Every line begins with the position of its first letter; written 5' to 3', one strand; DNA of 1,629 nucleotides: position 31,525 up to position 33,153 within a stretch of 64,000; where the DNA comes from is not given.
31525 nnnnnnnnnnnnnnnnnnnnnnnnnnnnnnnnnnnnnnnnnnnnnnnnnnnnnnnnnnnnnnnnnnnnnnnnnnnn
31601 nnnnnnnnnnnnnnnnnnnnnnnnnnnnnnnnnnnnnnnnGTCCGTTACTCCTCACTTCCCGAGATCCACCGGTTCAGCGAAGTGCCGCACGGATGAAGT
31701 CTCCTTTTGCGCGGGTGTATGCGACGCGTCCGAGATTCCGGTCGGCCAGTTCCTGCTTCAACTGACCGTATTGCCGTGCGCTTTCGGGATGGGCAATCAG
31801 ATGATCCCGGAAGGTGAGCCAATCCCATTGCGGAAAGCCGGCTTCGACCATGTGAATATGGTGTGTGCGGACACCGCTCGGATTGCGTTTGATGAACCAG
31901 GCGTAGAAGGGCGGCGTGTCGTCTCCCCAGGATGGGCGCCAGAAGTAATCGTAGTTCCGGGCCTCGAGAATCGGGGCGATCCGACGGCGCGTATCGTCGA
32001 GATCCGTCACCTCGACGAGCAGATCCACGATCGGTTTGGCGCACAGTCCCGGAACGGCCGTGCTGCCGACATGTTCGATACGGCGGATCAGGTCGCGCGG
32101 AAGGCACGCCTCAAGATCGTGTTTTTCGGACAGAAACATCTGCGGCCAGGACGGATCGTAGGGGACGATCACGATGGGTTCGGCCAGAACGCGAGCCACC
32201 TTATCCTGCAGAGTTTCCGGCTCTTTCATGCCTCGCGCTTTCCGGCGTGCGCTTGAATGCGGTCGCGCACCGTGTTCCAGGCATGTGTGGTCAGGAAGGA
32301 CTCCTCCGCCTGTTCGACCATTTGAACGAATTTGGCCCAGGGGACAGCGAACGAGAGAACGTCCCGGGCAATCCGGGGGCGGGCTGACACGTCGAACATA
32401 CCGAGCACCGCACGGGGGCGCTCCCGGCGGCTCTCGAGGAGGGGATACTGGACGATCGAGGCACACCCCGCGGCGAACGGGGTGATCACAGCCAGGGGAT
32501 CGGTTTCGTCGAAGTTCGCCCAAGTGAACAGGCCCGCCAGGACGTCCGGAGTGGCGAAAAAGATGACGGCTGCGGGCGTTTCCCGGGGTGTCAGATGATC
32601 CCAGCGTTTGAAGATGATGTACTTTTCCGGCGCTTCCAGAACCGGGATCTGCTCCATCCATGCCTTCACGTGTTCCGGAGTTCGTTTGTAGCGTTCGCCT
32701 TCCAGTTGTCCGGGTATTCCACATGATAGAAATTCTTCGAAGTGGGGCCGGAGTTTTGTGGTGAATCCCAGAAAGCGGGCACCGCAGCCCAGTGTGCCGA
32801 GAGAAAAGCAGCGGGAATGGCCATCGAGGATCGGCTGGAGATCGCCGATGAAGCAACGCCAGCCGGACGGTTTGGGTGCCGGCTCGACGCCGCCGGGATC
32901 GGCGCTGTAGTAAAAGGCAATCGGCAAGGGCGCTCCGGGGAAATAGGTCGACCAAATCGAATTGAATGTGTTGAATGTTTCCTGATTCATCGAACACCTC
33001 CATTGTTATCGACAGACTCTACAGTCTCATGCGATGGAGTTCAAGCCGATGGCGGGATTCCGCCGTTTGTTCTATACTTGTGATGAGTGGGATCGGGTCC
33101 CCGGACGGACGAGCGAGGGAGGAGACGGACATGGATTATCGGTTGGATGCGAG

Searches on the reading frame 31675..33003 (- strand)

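Call 18: search_protein_families(library=pfam, proteins=[window:31675-33003:-], max_evalue=0.001)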
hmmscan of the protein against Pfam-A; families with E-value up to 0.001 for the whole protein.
window:31675-33003:- (442 aa): 1 family
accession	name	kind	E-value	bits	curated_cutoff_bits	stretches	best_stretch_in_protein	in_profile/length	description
PF04229.20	GrpB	-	1.7e-44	152.2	25.5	1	276-441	1-157/159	GrpB protein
